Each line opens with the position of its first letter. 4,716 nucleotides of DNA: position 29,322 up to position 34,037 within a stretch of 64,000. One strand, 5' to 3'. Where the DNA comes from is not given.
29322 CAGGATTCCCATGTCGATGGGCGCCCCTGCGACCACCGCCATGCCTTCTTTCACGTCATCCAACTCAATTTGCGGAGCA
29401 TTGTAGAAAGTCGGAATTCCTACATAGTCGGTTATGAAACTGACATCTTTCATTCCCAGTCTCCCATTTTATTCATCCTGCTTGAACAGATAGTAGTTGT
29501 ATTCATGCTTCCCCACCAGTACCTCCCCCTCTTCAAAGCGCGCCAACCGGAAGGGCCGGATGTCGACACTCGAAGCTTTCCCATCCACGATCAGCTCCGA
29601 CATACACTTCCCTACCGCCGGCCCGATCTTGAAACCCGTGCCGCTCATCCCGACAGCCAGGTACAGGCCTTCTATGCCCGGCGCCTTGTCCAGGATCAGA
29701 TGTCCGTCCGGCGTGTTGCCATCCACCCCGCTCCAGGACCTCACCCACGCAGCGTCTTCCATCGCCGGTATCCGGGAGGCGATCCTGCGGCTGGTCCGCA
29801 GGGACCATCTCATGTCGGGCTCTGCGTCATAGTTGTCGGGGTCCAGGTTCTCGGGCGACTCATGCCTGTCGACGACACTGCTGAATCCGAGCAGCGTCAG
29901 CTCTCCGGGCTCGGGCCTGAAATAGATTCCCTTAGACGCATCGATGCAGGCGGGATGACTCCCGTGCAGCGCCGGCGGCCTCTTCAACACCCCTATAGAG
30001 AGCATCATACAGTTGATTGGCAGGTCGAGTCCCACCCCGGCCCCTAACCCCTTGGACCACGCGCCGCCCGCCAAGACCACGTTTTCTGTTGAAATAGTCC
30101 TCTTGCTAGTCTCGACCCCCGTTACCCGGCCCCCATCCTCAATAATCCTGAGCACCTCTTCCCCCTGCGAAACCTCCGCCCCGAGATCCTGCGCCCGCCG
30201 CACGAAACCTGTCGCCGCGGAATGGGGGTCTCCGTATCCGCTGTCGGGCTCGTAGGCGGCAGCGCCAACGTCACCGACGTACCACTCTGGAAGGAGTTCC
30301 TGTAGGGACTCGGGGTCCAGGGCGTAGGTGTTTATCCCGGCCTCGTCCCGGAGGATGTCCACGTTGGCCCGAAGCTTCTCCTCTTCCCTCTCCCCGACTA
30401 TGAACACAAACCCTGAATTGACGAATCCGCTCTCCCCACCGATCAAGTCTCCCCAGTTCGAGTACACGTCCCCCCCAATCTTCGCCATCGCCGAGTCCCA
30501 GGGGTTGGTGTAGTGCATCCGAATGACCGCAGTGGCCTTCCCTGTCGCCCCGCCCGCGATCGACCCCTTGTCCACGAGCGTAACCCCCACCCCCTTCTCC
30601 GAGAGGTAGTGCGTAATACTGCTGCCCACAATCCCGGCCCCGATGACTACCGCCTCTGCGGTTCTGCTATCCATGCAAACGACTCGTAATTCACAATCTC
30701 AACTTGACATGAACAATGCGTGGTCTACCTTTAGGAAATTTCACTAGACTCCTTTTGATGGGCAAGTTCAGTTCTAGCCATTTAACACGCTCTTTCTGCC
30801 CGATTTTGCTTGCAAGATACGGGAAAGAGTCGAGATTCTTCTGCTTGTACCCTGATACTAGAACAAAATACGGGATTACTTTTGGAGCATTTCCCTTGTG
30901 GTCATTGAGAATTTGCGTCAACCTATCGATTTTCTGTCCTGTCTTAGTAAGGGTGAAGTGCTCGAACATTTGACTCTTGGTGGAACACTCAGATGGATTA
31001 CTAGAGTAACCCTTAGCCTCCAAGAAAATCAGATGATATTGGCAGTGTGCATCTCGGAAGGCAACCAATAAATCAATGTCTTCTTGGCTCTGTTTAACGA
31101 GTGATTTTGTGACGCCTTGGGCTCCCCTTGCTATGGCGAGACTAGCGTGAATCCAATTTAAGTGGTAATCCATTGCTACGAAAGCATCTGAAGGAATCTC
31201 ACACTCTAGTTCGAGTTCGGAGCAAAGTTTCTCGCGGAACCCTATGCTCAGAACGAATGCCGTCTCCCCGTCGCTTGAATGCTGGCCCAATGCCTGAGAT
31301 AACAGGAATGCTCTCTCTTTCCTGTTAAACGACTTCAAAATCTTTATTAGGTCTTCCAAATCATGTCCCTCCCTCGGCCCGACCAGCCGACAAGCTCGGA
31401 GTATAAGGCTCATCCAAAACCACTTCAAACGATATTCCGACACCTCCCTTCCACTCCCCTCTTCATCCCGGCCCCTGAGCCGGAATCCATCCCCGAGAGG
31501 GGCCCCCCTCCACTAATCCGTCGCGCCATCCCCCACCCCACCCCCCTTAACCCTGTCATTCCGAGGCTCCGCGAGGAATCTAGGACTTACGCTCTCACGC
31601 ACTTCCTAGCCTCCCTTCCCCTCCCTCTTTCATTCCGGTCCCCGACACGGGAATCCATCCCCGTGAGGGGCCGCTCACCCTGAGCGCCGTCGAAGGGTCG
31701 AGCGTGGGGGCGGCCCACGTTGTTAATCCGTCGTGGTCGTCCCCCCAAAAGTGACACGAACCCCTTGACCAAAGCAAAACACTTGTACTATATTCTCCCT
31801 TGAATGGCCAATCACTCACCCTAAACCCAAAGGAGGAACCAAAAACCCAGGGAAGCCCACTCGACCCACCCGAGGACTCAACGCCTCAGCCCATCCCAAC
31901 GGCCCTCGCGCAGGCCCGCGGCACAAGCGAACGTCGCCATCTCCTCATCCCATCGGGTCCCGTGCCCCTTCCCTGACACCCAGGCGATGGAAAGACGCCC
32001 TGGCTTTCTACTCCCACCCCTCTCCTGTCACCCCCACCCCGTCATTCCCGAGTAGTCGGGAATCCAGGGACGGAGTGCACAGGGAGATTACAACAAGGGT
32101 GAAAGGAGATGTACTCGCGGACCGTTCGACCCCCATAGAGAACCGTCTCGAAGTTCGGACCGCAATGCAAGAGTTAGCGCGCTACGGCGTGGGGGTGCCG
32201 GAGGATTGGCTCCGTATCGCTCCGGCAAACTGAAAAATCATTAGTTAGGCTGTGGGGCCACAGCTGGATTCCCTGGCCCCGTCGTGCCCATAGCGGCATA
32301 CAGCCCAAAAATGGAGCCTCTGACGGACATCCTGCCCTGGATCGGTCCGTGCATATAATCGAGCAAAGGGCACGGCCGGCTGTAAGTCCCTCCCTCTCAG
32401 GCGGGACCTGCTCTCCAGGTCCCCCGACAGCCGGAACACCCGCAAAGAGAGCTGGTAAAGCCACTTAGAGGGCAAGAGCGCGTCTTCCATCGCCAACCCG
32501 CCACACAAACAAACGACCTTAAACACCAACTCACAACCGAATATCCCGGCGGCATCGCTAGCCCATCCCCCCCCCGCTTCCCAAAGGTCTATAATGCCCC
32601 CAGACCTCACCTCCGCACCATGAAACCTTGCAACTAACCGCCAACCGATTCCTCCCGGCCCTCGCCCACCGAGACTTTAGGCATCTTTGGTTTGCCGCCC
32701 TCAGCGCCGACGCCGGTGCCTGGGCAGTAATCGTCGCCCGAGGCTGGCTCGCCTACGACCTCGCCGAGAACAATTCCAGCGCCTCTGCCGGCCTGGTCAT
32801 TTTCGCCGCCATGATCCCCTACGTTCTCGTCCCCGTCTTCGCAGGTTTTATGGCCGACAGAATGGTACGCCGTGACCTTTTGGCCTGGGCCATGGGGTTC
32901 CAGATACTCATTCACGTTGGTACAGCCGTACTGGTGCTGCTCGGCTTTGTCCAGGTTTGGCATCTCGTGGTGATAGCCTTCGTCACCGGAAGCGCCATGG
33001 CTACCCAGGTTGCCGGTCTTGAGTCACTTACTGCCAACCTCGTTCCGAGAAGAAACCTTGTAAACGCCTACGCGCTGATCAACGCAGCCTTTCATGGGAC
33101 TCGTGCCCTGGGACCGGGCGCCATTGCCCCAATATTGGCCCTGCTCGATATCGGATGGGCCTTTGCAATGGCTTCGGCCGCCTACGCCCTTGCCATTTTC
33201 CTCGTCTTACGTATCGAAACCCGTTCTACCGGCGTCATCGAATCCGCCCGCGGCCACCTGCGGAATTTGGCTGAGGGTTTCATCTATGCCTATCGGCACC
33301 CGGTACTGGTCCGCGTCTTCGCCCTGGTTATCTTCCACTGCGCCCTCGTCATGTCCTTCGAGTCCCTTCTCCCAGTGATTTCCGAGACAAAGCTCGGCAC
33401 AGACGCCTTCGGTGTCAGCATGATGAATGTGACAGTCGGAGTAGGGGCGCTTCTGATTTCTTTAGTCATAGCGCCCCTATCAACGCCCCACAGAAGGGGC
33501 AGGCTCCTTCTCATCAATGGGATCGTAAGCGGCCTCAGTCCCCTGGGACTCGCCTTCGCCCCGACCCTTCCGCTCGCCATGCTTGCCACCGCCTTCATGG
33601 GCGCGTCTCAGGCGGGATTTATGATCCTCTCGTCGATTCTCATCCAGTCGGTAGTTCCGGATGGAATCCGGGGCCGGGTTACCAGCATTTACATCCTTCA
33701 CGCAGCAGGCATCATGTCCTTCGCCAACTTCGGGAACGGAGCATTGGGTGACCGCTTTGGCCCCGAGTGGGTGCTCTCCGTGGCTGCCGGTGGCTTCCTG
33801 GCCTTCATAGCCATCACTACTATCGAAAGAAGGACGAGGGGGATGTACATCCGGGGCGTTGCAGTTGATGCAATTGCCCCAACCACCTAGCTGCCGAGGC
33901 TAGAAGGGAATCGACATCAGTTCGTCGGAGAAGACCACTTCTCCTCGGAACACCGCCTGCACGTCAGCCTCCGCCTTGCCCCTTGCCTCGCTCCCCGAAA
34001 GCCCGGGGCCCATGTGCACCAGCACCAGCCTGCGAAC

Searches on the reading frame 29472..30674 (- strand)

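Call 39: search_protein_families(library=pfam, proteins=[window:29472-30674:-], max_evalue=0.1)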
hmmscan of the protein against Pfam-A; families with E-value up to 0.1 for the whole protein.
window:29472-30674:- (401 aa): 14 families
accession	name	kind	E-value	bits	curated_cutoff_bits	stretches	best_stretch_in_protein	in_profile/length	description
PF01266.30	DAO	-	2e-60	205.7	27.9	1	8-361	2-353/353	FAD dependent oxidoreductase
PF07992.20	Pyr_redox_2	-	7.7e-06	26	26.1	1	8-210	3-114/291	Pyridine nucleotide-disulphide oxidoreductase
PF13450.12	NAD_binding_8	-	1.2e-05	25.9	21.9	1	10-44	1-35/68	NAD(P)-binding Rossmann-like domain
PF00890.30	FAD_binding_2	-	6e-05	22.8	20.4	1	8-58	2-52/414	FAD binding domain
PF01494.25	FAD_binding_3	-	8.2e-05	22.4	22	1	7-37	3-33/349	FAD binding domain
PF00070.33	Pyr_redox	-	0.0021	19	22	0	8-37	2-31/82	Pyridine nucleotide-disulphide oxidoreductase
PF02737.24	3HCDH_N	-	0.0043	17.4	22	1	9-36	3-30/180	3-hydroxyacyl-CoA dehydrogenase, NAD binding domain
PF21799.2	MurD-like_N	-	0.0061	17.2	27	1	7-38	2-33/88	Mur ligase MurD-like, N-terminal domain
PF13738.12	Pyr_redox_3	-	0.0079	15.9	30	0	166-207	96-136/305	Pyridine nucleotide-disulphide oxidoreductase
PF02558.23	ApbA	-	0.016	15.3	22.2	1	9-37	2-30/150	Ketopantoate reductase PanE/ApbA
PF03486.20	HI0933_like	-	0.024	14.5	50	0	157-211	115-171/244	HI0933-like protein Rossmann domain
PF00899.27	ThiF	-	0.041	13.5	28.1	1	5-39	20-55/238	ThiF family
PF13454.12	NAD_binding_9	-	0.051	14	21.8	0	9-57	1-52/155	FAD-NAD(P)-binding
PF02254.24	TrkA_N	-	0.059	14.1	23.8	0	9-36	2-29/116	TrkA-N domain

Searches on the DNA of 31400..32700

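Call 36: search_rna_families(source=window, start=31400, end=32700, threshold=evalue, max_evalue=1)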
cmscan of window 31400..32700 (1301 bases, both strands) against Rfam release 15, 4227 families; matches with E-value up to 1: 0.
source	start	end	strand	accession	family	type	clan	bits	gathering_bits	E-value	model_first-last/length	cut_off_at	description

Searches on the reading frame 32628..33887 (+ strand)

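Call 39: search_protein_families(library=pfam, proteins=[window:32628-33887:+], max_evalue=0.1)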
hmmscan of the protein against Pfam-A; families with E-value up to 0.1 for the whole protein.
window:32628-33887:+ (420 aa): 2 families
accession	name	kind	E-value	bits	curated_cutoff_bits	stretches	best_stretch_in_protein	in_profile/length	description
PF05977.19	MFS_3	-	9.6e-38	130.3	27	1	12-397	7-390/524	Transmembrane secretion effector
PF07690.21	MFS_1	-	1.1e-27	97.3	33.4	1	20-360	1-340/347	Major Facilitator Superfamily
